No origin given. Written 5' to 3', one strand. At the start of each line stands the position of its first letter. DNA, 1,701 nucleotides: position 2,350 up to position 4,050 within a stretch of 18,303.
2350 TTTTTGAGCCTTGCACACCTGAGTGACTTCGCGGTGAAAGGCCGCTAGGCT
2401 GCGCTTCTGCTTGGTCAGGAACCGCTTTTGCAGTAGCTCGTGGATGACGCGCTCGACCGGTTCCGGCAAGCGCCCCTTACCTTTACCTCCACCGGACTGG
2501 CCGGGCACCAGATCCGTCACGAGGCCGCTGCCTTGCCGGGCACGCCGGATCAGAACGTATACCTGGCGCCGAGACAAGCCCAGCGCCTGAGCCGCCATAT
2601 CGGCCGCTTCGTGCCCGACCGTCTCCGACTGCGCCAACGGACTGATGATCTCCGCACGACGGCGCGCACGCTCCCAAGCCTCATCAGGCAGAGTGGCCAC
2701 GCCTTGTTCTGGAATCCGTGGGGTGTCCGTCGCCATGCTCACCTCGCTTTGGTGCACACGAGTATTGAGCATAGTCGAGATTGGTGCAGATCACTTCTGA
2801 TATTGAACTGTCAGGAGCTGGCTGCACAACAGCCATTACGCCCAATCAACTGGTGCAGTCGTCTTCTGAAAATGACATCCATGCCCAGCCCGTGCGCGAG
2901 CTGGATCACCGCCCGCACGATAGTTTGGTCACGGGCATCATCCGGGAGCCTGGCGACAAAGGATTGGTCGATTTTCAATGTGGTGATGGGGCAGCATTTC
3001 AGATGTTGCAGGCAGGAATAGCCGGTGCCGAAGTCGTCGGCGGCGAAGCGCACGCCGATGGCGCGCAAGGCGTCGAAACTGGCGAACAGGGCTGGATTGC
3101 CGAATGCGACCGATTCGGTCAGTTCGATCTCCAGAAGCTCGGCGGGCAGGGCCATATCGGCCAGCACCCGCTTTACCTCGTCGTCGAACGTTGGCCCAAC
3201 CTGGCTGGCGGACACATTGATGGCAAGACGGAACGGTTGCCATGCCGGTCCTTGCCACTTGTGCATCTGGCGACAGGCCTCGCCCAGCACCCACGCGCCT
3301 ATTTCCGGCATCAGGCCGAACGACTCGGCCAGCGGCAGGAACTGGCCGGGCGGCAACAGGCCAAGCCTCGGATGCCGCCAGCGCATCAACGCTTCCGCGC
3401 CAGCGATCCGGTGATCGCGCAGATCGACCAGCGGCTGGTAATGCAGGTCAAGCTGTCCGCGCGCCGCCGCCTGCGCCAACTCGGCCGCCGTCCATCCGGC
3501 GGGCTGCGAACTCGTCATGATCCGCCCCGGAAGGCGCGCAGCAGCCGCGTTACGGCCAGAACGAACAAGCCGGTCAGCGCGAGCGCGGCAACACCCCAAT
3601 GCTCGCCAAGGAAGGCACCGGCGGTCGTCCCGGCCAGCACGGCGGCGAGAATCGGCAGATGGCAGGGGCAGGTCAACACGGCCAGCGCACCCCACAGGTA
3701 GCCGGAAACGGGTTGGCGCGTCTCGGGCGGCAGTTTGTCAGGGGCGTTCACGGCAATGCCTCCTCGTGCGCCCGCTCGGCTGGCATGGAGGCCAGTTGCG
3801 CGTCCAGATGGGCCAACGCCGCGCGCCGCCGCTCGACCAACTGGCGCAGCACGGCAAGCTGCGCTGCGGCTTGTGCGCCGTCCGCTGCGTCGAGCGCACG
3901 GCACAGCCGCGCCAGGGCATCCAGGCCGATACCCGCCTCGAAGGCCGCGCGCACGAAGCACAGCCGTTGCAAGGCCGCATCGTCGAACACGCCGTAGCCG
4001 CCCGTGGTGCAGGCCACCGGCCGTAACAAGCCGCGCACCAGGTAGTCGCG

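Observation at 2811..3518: EAL-domain gene urf2 interrupted within the domain by the integron end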

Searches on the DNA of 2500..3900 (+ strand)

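Call 4: search_dna_similar(query=window:2500-3900:+, collection=plasmids, mode=near, max_rows=15)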
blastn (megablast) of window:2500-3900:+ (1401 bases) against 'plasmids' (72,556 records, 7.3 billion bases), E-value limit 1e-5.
The search stops at 5000 records and this limit was reached: more records match than are counted here, and every count below describes the 5000 best-scoring records only.
Records with a match: at least 5000; places in all: 8331; records where one place covers at least 80% of the query: 2225.
Best place of each record, by identity: >=99% 4554; 95-99% 34; 90-95% 4; 80-90% 311; 60-80% 97.
By first word of the organism name: Klebsiella 2294; Escherichia 994; Enterobacter 476; Salmonella 447; Pseudomonas 176; Citrobacter 165; Aeromonas 69; uncultured 52; Serratia 38; Providencia 36; and 48 more.
By predicted mobility (MOB-suite, as given by PLSDB): conjugative 3566; non-mobilizable 750; mobilizable 684.
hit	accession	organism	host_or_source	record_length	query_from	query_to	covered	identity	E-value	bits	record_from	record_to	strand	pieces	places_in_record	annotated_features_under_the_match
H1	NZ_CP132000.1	Enterobacter hormaechei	Homo sapiens,urine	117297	1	1401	100%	100.0%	0e+0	2607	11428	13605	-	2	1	IS1-like element IS1B family transposase | merE: broad-spectrum mercury transporter MerE | merD: mercury resistance co-regulator MerD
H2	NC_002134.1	Shigella flexneri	-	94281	1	1401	100%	100.0%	0e+0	2588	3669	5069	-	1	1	EAL domain-containing protein | merE: broad-spectrum mercury transporter MerE | Mu transposase C-terminal domain-containing protein | merD: mercury resistance co-regulator MerD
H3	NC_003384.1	Salmonella enterica subsp. enterica serovar Typhi str. CT18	-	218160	1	1401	100%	100.0%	0e+0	2588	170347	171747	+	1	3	EAL domain-containing protein | merE: broad-spectrum mercury transporter MerE | merD: mercury resistance co-regulator MerD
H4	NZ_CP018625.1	Escherichia coli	Homo sapiens,stool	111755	1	1401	100%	100.0%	0e+0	2588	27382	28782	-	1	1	EAL domain-containing protein | merE: broad-spectrum mercury transporter MerE | merD: mercury resistance co-regulator MerD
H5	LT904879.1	Salmonella enterica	Homo sapiens,not known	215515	1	1401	100%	100.0%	0e+0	2588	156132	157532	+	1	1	none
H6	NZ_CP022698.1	Citrobacter farmeri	Homo sapiens,Rectal swab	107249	1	1401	100%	100.0%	0e+0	2588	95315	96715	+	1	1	EAL domain-containing protein | merE: broad-spectrum mercury transporter MerE | merD: mercury resistance co-regulator MerD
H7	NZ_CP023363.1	Escherichia coli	canine,whole organism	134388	1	1401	100%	100.0%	0e+0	2588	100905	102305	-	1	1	EAL domain-containing protein | merE: broad-spectrum mercury transporter MerE | merD: mercury resistance co-regulator MerD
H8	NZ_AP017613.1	Escherichia coli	Sus scrofa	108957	1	1401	100%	100.0%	0e+0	2588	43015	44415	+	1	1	EAL domain-containing protein | merE: broad-spectrum mercury transporter MerE | merD: mercury resistance co-regulator MerD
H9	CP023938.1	Klebsiella pneumoniae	Homo sapiens,rectal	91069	1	1401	100%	100.0%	0e+0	2588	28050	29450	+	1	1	EAL domain-containing protein | mercury resistance protein | merD: transcriptional regulator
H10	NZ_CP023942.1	Klebsiella pneumoniae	Homo sapiens,wound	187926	1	1401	100%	100.0%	0e+0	2588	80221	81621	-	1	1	EAL domain-containing protein | merE: broad-spectrum mercury transporter MerE | merD: mercury resistance co-regulator MerD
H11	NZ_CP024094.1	Escherichia coli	-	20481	1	1401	100%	100.0%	0e+0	2588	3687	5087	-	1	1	EAL domain-containing protein | merE: broad-spectrum mercury transporter MerE | Mu transposase C-terminal domain-containing protein | merD: mercury resistance co-regulator MerD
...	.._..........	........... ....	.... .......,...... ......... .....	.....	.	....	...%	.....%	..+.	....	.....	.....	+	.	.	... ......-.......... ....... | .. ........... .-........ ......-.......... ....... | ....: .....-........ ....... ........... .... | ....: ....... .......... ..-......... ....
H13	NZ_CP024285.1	Escherichia albertii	-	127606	1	1401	100%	100.0%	0e+0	2588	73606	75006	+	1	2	EAL domain-containing protein | Mu transposase C-terminal domain-containing protein | merE: broad-spectrum mercury transporter MerE | merD: mercury resistance co-regulator MerD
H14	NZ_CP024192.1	Klebsiella pneumoniae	Homo sapiens,rectal swab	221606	1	1401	100%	100.0%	0e+0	2588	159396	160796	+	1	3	EAL domain-containing protein | merE: broad-spectrum mercury transporter MerE | merD: mercury resistance co-regulator MerD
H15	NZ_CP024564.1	Klebsiella pneumoniae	Homo sapiens,urine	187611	1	1401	100%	100.0%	0e+0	2588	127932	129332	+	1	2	EAL domain-containing protein | merE: broad-spectrum mercury transporter MerE | merD: mercury resistance co-regulator MerD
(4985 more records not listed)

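Call 7: get_annotated_region(hit=H2, flank=4000)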
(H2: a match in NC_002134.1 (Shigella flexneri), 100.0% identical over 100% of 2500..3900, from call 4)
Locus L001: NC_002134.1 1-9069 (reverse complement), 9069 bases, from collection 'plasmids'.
description: Shigella flexneri 2b plasmid R100, complete sequence
organism: Shigella flexneri (NCBI taxid 1288825)
taxonomy: Bacteria; Pseudomonadota; Gammaproteobacteria; Enterobacterales; Enterobacteriaceae; Shigella; Shigella flexneri
host: -; source: -; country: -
typing (MOB-suite, as given by PLSDB): conjugative; replicon IncFIA; relaxase MOBF; mating-pair formation MPF_F
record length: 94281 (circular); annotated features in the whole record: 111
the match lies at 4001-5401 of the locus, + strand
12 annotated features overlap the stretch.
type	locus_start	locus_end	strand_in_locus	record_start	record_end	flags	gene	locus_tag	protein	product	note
CDS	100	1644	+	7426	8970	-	-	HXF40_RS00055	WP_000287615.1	IS3 family transposase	-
CDS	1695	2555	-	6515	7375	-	-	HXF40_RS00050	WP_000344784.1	TniB family NTP-binding protein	-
CDS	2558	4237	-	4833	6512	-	-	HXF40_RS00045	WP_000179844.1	Mu transposase C-terminal domain-containing protein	-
CDS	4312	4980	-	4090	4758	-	-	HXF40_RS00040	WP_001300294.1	EAL domain-containing protein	-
CDS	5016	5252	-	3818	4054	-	merE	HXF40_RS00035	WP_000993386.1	broad-spectrum mercury transporter MerE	-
CDS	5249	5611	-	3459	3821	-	merD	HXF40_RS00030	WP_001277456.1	mercury resistance co-regulator MerD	GO:0045892 - negative regulation of DNA-templated transcription [Evidence IEA]; GO:0006355 - regulation of ...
CDS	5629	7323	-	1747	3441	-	merA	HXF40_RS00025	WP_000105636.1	mercury(II) reductase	GO:0046689 - response to mercury ion [Evidence IEA]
predicted_resistance_gene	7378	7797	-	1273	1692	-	merC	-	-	organomercurial transporter MerC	predicted by amrfinderplus; class MERCURY; identity 100.0%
CDS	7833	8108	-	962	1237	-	merP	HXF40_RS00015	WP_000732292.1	mercury resistance system periplasmic binding protein MerP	-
CDS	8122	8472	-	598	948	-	-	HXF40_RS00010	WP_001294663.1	mercuric transport protein MerT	-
predicted_resistance_gene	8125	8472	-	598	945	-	merT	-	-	mercuric transport protein MerT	predicted by amrfinderplus; class MERCURY; identity 100.0%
CDS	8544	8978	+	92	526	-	merR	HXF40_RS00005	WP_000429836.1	Hg(II)-responsive transcriptional regulator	GO:0006355 - regulation of DNA-templated transcription [Evidence IEA]; GO:0046689 - response to mercury ion [Evidence ...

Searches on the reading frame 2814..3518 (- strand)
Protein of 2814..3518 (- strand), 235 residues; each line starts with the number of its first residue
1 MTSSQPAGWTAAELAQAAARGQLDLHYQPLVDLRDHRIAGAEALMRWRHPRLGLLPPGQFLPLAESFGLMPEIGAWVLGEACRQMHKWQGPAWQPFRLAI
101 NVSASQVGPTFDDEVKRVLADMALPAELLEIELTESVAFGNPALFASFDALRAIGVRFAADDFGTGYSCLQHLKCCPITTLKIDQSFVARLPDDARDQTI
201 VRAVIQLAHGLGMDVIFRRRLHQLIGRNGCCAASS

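Call 6: profile_search(protein=window:2814-3518:-)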
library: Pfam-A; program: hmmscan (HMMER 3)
A. the first sequence (235 residues): domains with independent E <= 10: 2; with E <= 0.001: 1
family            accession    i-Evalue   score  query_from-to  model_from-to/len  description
EAL               PF00563.25    1.8e-55   188.3      12-217         2-208/236  EAL domain
DUF6087           PF19565.4        0.19    12.5      73-106        34-67/99  Family of unknown function (DUF6087)

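Call 51: search_protein_families(proteins=[window:2814-3518:-], library=ncbifam, max_evalue=1)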
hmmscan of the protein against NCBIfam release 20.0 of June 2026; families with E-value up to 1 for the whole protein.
window:2814-3518:- (235 aa): 14 families
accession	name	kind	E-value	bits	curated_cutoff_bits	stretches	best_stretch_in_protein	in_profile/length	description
NF045675.1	PhdiestaseDibA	equivalog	3.7e-66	223.8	980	1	11-216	379-586/623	phosphodiesterase DibA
NF008467.0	PRK11359.1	equivalog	3.6e-48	164.2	857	1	12-216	547-753/800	oxygen-sensing cyclic-di-GMP phosphodiesterase DosP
NF053781.1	cdiGMPphdstlr2612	equivalog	2.2e-47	161.5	1600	1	13-217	1019-1227/1268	Tlr1612 family c-di-GMP phosphodiesterase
NF052458.1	PhdiestGepA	equivalog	6.7e-46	156.9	1200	1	11-216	593-802/840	phosphodiesterase GepA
NF007474.0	PRK10060.1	equivalog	6.8e-45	153.4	782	1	9-216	408-615/663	cyclic di-GMP phosphodiesterase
NF008807.1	PRK11829.1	equivalog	6.4e-40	136.9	733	1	12-216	418-623/670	biofilm formation regulator HmsP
NF052596.1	RR_EAL_PvrR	equivalog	6.3e-31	107.4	580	1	11-216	144-350/398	response regulator cyclic di-GMP phosphodiesterase PvrR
NF007839.0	PRK10551.1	equivalog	7.7e-29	100.6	461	1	12-215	266-470/518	cyclic di-GMP phosphodiesterase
NF007298.0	PRK09776.1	equivalog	1.3e-15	56.4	1135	1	44-216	895-1067/1111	diguanylate cyclase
NF045673.1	c-di-GMPRcptLapD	equivalog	1e-14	53.8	1020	1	12-214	415-613/647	cyclic di-GMP receptor LapD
NF052265.1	EAL_dom_RimA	equivalog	6.4e-12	45.2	430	2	144-216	132-204/248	S6 modification regulatory phosphodiesterase RimA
NF008281.1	PRK11059.1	equivalog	1.3e-08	33.7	663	1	16-215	403-599/633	RNase E specificity factor CsrD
NF051476.1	CDiGphdiTpdA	equivalog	3.9e-07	29.3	1000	1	99-216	425-541/570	cyclic di-GMP phosphodiesterase TpdA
NF051880.1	FlagAsmCDGMPTipF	equivalog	0.0012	17.7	600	1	14-79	153-218/421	flagella assembly cyclic-di-GMP phosphodiesterase TipF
